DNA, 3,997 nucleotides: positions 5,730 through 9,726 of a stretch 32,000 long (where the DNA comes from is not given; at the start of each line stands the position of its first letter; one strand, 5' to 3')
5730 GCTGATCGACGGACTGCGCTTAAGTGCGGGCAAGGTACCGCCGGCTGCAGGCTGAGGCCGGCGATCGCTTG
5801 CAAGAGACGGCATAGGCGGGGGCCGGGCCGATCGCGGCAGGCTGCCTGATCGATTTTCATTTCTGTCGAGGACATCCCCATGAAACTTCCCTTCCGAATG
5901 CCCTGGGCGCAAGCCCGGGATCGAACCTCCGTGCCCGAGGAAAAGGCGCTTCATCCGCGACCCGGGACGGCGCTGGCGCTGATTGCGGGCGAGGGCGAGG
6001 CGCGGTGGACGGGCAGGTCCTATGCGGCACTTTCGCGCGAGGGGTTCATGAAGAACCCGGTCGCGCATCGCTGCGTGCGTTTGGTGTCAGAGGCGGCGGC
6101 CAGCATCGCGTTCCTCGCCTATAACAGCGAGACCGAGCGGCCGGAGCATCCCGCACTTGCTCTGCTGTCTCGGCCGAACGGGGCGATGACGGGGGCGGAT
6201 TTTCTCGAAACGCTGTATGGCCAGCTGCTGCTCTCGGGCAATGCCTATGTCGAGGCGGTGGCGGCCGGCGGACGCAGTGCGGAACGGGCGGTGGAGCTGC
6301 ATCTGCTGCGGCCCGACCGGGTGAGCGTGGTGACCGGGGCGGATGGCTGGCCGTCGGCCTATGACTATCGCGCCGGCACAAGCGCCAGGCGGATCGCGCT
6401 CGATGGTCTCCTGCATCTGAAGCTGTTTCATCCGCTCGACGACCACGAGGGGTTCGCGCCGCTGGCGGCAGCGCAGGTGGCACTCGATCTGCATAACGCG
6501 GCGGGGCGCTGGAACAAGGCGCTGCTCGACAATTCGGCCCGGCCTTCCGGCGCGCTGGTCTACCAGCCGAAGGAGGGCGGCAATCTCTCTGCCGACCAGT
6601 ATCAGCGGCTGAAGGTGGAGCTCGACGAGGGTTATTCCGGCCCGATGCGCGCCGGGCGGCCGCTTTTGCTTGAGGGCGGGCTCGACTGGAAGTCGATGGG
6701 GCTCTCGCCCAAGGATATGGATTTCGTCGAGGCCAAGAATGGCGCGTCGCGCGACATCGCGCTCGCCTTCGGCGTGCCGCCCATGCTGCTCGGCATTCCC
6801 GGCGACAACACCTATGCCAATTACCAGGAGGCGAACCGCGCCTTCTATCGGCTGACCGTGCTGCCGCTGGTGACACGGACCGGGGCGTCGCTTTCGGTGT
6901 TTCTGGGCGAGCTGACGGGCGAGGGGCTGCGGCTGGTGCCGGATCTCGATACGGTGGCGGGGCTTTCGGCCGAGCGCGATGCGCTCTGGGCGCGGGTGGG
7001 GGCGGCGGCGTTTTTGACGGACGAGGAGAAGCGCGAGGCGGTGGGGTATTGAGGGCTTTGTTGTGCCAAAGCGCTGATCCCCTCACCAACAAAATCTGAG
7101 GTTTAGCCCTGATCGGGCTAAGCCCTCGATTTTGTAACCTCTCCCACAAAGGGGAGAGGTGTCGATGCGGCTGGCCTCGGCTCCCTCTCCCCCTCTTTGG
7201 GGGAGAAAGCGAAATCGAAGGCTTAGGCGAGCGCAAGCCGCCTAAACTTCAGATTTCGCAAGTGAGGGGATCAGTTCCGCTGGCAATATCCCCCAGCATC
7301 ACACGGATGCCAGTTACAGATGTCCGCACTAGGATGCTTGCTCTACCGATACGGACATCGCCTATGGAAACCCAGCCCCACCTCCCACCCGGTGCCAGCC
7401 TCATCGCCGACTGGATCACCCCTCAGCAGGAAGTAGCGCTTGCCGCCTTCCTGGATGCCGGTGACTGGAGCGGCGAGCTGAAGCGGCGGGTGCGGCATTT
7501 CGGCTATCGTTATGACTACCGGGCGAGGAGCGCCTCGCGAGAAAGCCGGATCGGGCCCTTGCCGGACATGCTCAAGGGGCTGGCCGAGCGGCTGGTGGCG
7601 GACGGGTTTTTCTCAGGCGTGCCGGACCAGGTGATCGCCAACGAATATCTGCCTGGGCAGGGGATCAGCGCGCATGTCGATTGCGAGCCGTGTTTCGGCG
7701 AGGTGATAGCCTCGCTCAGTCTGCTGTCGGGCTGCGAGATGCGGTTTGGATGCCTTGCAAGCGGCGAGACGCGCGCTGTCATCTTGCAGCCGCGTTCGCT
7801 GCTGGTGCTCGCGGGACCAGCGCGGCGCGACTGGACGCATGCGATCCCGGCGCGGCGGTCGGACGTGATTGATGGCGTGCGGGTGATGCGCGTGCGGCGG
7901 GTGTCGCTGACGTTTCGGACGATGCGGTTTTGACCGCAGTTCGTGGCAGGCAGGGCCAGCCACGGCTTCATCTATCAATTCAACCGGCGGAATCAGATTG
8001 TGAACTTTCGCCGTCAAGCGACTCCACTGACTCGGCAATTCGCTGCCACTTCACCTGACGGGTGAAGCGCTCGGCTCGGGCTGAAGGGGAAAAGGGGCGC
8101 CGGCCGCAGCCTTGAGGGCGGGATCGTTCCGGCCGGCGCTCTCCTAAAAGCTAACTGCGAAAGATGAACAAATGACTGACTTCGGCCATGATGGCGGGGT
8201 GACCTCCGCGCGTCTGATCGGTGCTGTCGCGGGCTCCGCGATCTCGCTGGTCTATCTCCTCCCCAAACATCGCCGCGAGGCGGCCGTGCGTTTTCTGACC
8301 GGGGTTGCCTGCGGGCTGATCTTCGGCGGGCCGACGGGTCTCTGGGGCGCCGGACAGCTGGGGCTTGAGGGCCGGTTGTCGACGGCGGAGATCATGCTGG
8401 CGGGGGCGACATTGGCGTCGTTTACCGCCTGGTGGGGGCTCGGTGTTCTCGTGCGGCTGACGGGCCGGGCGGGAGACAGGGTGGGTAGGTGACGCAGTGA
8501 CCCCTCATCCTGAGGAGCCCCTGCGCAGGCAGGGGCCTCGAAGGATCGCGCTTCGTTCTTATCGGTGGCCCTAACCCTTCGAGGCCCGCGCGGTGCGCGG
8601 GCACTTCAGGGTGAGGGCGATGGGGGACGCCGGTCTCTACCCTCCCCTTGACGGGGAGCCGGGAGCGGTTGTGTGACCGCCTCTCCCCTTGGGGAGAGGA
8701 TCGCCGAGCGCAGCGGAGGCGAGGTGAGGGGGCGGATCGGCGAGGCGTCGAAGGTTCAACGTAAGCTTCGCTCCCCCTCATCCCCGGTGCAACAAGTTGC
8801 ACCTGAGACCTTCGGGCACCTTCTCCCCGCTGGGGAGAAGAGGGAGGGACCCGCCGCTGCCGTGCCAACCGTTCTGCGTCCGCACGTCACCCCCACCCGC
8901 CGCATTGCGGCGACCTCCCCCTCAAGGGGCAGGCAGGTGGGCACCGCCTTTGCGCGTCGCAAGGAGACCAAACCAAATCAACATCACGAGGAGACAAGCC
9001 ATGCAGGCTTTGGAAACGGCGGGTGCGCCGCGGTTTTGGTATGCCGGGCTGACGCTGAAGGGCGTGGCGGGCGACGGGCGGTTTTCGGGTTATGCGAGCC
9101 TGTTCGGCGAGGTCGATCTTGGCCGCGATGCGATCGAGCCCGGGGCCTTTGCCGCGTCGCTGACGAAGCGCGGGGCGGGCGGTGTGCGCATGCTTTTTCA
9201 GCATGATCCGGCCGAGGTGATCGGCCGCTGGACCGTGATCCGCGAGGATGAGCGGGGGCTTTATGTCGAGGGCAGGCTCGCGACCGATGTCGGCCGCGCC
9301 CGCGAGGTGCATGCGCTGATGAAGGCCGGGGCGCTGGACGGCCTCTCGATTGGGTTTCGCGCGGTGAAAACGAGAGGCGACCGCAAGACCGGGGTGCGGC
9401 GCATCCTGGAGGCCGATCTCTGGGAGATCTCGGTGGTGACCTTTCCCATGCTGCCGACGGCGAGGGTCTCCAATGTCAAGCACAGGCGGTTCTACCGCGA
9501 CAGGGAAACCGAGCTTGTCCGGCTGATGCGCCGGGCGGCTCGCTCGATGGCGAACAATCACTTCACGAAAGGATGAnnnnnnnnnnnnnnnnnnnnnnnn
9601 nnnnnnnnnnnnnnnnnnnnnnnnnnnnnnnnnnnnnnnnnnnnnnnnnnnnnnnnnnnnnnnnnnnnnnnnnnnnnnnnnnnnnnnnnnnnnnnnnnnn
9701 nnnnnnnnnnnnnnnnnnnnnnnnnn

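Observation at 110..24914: Intact RcGTA-type head-tail cluster split by four cargo islands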

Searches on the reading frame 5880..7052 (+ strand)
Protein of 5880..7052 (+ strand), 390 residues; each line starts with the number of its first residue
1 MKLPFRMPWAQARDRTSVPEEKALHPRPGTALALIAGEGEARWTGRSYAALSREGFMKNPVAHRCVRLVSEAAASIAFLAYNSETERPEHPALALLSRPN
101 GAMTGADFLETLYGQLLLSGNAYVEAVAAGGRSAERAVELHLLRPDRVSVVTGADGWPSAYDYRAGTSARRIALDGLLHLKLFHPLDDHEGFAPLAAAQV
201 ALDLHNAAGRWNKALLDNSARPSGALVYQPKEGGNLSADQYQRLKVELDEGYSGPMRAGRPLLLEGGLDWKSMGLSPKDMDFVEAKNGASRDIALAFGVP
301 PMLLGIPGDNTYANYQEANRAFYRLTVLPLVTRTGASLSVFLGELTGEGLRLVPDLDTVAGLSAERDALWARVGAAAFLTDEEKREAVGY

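Call 5: search_protein_families(library=pfam, proteins=[window:5880-7052:+], max_evalue=0.01)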
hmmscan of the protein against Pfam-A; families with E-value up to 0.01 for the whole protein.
window:5880-7052:+ (390 aa): 1 family
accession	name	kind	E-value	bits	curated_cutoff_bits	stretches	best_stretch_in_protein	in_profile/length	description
PF04860.17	Phage_portal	-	1.5e-85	287.7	39.1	1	60-388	1-320/321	Phage portal protein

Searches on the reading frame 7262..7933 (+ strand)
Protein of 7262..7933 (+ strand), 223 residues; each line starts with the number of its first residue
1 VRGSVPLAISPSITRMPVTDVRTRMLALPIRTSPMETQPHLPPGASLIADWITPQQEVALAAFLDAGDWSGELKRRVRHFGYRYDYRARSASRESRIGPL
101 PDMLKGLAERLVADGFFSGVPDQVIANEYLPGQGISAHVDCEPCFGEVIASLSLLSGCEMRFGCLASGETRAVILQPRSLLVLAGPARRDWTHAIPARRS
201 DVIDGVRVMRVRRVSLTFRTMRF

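Call 8: search_protein_families(library=pfam, proteins=[window:7262-7933:+], max_evalue=0.01)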
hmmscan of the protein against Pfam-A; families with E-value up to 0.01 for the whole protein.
window:7262-7933:+ (223 aa): 1 family
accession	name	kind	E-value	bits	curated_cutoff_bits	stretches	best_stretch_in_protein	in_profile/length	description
PF13532.12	2OG-FeII_Oxy_2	-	1.8e-22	80.9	31.2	1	81-219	54-194/194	2OG-Fe(II) oxygenase superfamily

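Call 24: search_protein_families(library=phrogs, proteins=[window:7262-7933:+], max_evalue=0.01)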
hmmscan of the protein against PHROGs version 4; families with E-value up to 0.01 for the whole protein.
window:7262-7933:+ (223 aa): 1 family
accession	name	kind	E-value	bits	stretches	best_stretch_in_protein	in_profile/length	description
phrog_21963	-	DNA, RNA and nucleotide metabolism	3e-05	25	1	48-221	11-184/186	alkylated DNA repair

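Call 25: search_protein_families(library=ncbifam, proteins=[window:7262-7933:+], max_evalue=0.01)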
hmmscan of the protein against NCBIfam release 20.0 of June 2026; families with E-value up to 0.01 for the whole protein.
window:7262-7933:+ (223 aa): 2 families
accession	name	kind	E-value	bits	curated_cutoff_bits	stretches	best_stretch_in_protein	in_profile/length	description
NF011930.0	PRK15401.1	equivalog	6.9e-09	35.5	267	1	79-220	74-212/214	DNA oxidative demethylase AlkB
TIGR00568.1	alkb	equivalog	3e-07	30.6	231.05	1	80-190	55-169/173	alkylated DNA repair protein AlkB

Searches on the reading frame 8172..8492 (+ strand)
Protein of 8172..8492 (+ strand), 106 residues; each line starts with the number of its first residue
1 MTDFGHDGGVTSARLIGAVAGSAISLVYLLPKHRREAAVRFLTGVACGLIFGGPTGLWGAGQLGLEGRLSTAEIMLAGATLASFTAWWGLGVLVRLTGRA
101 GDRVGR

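Call 8: search_protein_families(library=pfam, proteins=[window:8172-8492:+], max_evalue=0.01)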
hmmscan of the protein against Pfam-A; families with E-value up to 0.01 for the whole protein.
window:8172-8492:+ (106 aa): 1 family
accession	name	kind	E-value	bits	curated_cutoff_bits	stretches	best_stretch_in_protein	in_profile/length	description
PF19602.4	DUF6107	-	2.5e-49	166.3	27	1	1-103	1-103/106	Family of unknown function (DUF6107)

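Call 24: search_protein_families(library=phrogs, proteins=[window:8172-8492:+], max_evalue=0.01)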
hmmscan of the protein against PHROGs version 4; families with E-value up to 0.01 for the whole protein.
window:8172-8492:+ (106 aa): 0 families

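Call 25: search_protein_families(library=ncbifam, proteins=[window:8172-8492:+], max_evalue=0.01)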
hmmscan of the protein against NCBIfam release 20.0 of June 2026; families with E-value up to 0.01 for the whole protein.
window:8172-8492:+ (106 aa): 0 families

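Call 84: search_dna_similar(query=window:8172-8492:+, collection=phages, mode=protein, max_evalue=0.001, max_rows=8)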
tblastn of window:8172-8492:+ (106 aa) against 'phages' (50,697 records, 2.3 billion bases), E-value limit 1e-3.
Records with a match: 2; places in all: 2; records where one place covers at least 80% of the query: 1.
Best place of each record, by identity: <60% 2.
By first word of the organism name: Bacteriophage 2.
By host as written in the record: - 2.
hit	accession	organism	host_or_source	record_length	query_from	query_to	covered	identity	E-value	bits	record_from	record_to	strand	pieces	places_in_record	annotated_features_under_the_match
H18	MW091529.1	Bacteriophage sp. 103231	sewage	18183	13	99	82%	49.4%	2e-13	70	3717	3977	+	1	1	hypothetical protein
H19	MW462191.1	Bacteriophage sp.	freshwater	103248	24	102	75%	48.1%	8e-13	68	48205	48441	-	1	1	hypothetical protein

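Call 86: get_annotated_region(hit=H18, flank=6000)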
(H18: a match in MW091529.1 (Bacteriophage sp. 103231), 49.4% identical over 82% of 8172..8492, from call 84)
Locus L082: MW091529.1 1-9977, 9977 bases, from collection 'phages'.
description: Bacteriophage sp. 103231, partial genome.
organism: Bacteriophage sp. 103231 (NCBI taxid 2781366)
taxonomy: Viruses
host: -; source: sewage; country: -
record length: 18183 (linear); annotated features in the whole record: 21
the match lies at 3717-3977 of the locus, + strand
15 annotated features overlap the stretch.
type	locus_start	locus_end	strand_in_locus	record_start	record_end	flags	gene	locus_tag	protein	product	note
CDS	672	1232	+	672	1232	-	-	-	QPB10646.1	hypothetical protein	-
CDS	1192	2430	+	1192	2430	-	-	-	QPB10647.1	DNA-packaging protein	-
CDS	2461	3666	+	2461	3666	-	-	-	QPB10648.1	portal protein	-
CDS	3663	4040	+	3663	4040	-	-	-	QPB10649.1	hypothetical protein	-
CDS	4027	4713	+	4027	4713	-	-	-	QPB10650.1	prohead protease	HK97 family phage prohead protease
CDS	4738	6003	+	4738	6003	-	-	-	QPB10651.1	major capsid protein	-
CDS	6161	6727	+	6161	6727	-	-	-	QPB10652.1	head-tail connector protein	-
CDS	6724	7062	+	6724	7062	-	-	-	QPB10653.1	head closure protein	-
CDS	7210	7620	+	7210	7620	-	-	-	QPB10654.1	hypothetical protein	-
CDS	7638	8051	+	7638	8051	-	-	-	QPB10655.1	major tail protein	-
CDS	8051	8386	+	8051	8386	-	-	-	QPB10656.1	hypothetical protein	-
CDS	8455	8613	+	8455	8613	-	-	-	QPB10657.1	hypothetical protein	-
CDS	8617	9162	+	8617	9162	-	-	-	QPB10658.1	tail tape measure protein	-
CDS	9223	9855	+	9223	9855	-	-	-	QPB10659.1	hypothetical protein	-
CDS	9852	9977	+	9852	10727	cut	-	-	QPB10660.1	hypothetical protein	-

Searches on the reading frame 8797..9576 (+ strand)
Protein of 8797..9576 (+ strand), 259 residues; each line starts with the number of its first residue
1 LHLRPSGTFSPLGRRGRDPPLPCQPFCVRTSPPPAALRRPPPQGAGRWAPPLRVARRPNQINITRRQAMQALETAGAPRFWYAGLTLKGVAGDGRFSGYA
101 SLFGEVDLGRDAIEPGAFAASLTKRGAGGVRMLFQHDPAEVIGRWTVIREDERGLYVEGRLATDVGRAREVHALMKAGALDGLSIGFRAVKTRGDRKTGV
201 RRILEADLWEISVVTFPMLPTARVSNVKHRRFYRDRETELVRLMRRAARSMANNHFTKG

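Call 5: search_protein_families(library=pfam, proteins=[window:8797-9576:+], max_evalue=0.01)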
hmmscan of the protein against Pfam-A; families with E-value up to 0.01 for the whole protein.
window:8797-9576:+ (259 aa): 1 family
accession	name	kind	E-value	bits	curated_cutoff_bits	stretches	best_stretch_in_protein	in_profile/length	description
PF04586.22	Peptidase_S78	-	3.6e-35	122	21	1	95-228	15-155/165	Caudovirus prohead serine protease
